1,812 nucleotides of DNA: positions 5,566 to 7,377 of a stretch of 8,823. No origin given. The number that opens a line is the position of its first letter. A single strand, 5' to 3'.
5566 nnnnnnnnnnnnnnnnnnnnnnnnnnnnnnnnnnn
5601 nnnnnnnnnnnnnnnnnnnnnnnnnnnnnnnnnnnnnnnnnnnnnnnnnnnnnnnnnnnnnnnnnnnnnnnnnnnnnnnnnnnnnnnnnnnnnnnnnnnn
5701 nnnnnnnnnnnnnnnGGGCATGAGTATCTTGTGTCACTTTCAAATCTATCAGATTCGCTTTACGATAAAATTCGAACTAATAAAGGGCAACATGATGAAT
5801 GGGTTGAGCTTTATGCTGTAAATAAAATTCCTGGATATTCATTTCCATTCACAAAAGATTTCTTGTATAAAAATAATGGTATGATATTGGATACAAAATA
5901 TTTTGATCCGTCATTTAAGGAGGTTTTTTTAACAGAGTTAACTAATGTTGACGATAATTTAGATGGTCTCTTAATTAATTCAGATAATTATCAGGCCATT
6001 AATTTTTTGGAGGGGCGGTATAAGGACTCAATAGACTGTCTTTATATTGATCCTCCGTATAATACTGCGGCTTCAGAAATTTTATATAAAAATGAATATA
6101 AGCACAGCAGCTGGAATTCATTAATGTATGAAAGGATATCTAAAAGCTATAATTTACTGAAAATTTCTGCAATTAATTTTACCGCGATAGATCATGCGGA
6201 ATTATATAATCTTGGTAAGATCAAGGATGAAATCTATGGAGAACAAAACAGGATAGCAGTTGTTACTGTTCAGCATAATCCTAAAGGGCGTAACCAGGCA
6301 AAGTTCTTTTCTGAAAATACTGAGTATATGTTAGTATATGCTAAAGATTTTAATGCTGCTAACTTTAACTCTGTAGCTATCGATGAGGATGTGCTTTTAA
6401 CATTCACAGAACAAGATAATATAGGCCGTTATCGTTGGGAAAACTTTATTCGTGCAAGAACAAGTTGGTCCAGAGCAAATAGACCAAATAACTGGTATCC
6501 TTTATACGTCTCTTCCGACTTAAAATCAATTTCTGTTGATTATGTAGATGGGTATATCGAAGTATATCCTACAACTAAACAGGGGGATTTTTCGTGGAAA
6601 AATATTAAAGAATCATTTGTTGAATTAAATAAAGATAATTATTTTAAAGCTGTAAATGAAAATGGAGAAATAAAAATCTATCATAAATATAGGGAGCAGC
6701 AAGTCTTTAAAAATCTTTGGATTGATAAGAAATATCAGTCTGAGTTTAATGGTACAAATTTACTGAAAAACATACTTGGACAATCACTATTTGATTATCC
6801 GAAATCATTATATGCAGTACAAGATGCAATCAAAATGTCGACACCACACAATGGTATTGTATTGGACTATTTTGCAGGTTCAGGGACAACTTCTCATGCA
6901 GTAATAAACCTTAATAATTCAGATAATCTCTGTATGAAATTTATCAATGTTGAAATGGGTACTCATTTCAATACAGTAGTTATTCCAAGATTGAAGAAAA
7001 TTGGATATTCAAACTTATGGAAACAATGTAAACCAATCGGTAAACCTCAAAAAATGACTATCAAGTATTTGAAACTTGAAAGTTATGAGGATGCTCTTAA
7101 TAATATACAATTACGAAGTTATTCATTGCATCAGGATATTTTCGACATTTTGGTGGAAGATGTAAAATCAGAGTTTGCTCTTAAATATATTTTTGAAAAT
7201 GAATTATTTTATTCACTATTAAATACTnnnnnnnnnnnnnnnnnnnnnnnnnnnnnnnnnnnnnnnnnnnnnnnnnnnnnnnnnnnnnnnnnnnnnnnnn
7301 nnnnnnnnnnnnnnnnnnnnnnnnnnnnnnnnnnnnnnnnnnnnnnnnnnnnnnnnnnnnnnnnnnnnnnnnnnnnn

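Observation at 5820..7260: Compositional mosaic inside the methyltransferase gene: an AT-rich core carrying both catalytic motifs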

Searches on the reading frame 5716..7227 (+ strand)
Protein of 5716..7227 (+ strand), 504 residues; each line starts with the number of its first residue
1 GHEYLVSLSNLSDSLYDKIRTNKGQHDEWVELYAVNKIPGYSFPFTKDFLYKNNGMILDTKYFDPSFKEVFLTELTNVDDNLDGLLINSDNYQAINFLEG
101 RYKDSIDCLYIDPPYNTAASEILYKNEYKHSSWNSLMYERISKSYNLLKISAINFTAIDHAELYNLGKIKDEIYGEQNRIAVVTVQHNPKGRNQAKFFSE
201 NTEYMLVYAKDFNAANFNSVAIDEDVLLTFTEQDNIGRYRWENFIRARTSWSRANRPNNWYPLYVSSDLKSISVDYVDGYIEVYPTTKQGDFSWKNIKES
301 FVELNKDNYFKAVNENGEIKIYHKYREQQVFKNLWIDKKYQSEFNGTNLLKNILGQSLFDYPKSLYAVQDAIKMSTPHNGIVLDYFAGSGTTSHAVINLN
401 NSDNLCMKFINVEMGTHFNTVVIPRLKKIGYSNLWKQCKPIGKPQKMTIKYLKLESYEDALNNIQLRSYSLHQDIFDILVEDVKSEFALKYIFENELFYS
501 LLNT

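Call 25: find_homologous_proteins(query=window:5716-7227:+, max_evalue=1e-10)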
Query window:5716-7227:+ (504 aa): 7067 proteins with E <= 1e-10 among 8000 candidates; the best 120 are listed.
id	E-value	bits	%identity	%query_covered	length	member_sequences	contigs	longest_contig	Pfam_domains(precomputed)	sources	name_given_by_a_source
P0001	0.0e+0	1091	99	96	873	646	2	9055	PF01555.25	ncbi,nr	ncbi:TPA: site-specific DNA-methyltransferase, partial [Escherichia coli]|nr:site-specific DNA-methy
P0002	1.3e-173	596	58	92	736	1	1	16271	PF01555.25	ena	-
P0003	3.4e-171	588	54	100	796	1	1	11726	PF01555.25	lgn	-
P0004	4.3e-171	588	54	100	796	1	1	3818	PF01555.25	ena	-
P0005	1.2e-170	587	54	100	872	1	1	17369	PF01555.25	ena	-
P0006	9.0e-166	570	57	90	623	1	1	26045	PF01555.25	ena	-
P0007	9.5e-166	570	56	89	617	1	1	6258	PF01555.25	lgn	-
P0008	1.5e-164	566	59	86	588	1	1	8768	PF01555.25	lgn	-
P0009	2.3e-160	553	56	89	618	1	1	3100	PF01555.25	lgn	-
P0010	3.0e-153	529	60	79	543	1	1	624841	PF01555.25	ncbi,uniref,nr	ncbi:site-specific DNA-methyltransferase [Exercitatus varius]|uniref:site-specific DNA-methyltransfe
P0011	1.7e-150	520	52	92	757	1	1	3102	PF01555.25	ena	-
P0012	1.1e-146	508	59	79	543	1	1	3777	PF01555.25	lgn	-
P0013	3.7e-146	506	59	79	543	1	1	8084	PF01555.25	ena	-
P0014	5.8e-145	502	58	79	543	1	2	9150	PF01555.25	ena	-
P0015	2.7e-144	500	48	99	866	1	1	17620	PF01555.25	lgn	-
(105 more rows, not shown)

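Call 56: search_dna_similar(query=window:5716-7227:+, collection=plasmids, mode=protein, max_rows=12, max_evalue=1e-30)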
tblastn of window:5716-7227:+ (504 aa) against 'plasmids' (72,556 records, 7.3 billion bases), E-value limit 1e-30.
Records with a match: 108; places in all: 108; records where one place covers at least 80% of the query: 24.
Best place of each record, by identity: <60% 108.
By first word of the organism name: Escherichia 36; Klebsiella 18; Salmonella 15; Listeria 3; Staphylococcus 3; Priestia 2; Ligilactobacillus 2; Lactiplantibacillus 2; Paenarthrobacter 2; Conchiformibius 1; and 24 more.
By predicted mobility (MOB-suite, as given by PLSDB): non-mobilizable 75; mobilizable 17; conjugative 16.
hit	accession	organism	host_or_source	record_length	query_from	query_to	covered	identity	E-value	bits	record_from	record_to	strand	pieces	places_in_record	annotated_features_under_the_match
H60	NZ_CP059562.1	Conchiformibius steedae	dog,whole organism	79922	4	504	99%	53.6%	1e-171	543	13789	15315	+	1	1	site-specific DNA-methyltransferase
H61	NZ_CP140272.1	Priestia megaterium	Single cell,ginseng rhizosphere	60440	3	496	98%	36.8%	2e-85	295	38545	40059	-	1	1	DNA methyltransferase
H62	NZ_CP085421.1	Priestia megaterium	single cell,soil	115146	3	496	98%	36.8%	3e-85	294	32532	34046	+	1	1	DNA methyltransferase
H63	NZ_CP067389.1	Klebsiella grimontii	Homo sapiens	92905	3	504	100%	34.9%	1e-78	275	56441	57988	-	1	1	DNA methyltransferase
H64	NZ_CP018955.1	Escherichia coli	Homo sapiens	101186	3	504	100%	34.9%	1e-78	275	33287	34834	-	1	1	DNA methyltransferase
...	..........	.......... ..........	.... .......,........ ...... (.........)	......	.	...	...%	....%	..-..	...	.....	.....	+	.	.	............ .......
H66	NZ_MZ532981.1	Klebsiella oxytoca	-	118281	3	504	100%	34.9%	1e-78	275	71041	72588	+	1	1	DNA methyltransferase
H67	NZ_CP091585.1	Klebsiella pneumoniae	Homo sapiens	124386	3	504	100%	34.9%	1e-78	275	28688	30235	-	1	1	DNA methyltransferase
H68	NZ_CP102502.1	Citrobacter youngae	Homo sapiens,Blood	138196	3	504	100%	34.9%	1e-78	275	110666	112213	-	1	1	DNA methyltransferase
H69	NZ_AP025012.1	Raoultella ornithinolytica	-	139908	3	504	100%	34.9%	1e-78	275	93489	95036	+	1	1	DNA methyltransferase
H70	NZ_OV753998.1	Klebsiella quasipneumoniae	-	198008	3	504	100%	34.9%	1e-78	275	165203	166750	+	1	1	DNA methyltransferase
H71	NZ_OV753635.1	Klebsiella quasipneumoniae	-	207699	3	504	100%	34.9%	1e-78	275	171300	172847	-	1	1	DNA methyltransferase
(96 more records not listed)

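Call 60: find_encoding_contigs(protein=P0005, flank=6000, max_places=1)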
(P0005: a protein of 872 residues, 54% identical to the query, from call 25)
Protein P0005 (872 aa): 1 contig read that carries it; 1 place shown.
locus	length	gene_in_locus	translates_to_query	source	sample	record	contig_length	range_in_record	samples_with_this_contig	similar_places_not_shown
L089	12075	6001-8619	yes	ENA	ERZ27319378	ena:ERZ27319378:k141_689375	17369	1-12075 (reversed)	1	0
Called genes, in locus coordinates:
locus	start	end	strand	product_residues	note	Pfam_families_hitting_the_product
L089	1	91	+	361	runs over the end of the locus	PF02463:SMC_N, PF13175:AAA_15, PF13476:AAA_23, PF13514:AAA_27 (weak), PF13555:AAA_29 (faint), PF13304:AAA_21 (weak)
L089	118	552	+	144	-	PF04191:PEMT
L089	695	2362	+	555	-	PF03605:DcuA_DcuB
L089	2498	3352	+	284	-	PF00793:DAHP_synth_1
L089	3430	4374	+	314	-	PF00389:2-Hacid_dh, PF02826:2-Hacid_dh_C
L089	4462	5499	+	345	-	PF01063:Aminotran_4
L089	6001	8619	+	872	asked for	PF01555:N6_N4_Mtase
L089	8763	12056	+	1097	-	PF04851:ResIII, PF18766:SWI2_SNF2 (weak)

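Call 61: find_encoding_contigs(protein=P0006, flank=6000, max_places=1)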
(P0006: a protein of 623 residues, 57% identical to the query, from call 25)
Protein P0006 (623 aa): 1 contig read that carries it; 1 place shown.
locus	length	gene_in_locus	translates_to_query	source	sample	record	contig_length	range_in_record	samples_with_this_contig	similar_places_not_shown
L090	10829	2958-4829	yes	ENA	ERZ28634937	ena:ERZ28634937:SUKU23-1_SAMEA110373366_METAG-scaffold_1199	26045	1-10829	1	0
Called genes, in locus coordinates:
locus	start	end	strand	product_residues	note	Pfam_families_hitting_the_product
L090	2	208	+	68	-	?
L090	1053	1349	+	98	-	-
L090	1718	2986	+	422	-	-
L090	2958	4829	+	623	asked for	PF01555:N6_N4_Mtase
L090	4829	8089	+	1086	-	PF04851:ResIII, PF18766:SWI2_SNF2 (weak), PF00270:DEAD (weak)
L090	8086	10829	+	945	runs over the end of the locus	PF13872:AAA_34 (faint), PF00176:SNF2-rel_dom, PF00270:DEAD, PF00271:Helicase_C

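Call 87: list_cluster_members(proteins=[P0001])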
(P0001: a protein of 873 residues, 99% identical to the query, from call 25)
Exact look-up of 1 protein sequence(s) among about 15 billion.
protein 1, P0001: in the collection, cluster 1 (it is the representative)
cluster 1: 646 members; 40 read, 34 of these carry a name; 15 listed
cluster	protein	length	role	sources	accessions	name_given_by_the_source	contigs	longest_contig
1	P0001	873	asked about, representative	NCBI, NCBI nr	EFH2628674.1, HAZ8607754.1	TPA: site-specific DNA-methyltransferase, partial [Escherichia coli] | site-specific DNA-methyltransferase [Escherichia coli]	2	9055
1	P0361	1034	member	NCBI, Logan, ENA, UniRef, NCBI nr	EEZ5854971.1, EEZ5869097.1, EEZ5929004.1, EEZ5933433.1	site-specific DNA-methyltransferase [Escherichia coli] | site-specific DNA-methyltransferase n=1 Tax=Escherichia coli TaxID=562 RepID=UPI000261091F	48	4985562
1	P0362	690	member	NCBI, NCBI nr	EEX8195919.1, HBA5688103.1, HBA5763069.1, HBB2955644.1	site-specific DNA-methyltransferase, partial [Escherichia coli] | site-specific DNA-methyltransferase [Escherichia coli]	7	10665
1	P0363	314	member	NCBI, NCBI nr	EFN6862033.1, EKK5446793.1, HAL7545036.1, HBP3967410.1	TPA: site-specific DNA-methyltransferase, partial [Escherichia coli] | site-specific DNA-methyltransferase [Escherichia coli]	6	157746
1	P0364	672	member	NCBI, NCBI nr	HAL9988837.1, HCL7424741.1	TPA: site-specific DNA-methyltransferase, partial [Escherichia coli] | site-specific DNA-methyltransferase [Escherichia coli]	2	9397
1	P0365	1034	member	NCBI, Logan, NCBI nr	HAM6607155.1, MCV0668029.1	TPA: site-specific DNA-methyltransferase [Escherichia coli] | site-specific DNA-methyltransferase [Escherichia coli]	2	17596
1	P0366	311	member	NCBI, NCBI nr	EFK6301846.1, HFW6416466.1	TPA: DNA methyltransferase, partial [Escherichia coli] | site-specific DNA-methyltransferase [Escherichia coli]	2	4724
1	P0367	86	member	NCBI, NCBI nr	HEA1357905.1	TPA: site-specific DNA-methyltransferase, partial [Escherichia coli] | site-specific DNA-methyltransferase [Escherichia coli]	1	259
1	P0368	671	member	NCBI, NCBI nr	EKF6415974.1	site-specific DNA-methyltransferase, partial [Escherichia coli] | site-specific DNA-methyltransferase [Escherichia coli]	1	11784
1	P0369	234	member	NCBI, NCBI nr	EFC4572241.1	site-specific DNA-methyltransferase, partial [Escherichia coli] | site-specific DNA-methyltransferase [Escherichia coli]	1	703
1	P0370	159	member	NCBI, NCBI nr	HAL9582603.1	TPA: site-specific DNA-methyltransferase, partial [Escherichia coli] | site-specific DNA-methyltransferase [Escherichia coli]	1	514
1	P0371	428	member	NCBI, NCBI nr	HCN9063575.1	TPA: site-specific DNA-methyltransferase, partial [Escherichia coli] | site-specific DNA-methyltransferase [Escherichia coli]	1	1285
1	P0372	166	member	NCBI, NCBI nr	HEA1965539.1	TPA: type III restriction endonuclease subunit M [Escherichia coli] | type III restriction endonuclease subunit M [Escherichia coli]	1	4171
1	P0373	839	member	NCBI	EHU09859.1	DNA methylase family protein, partial [Escherichia coli DEC1B]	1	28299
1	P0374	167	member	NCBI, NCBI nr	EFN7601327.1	type III restriction endonuclease subunit M [Escherichia coli]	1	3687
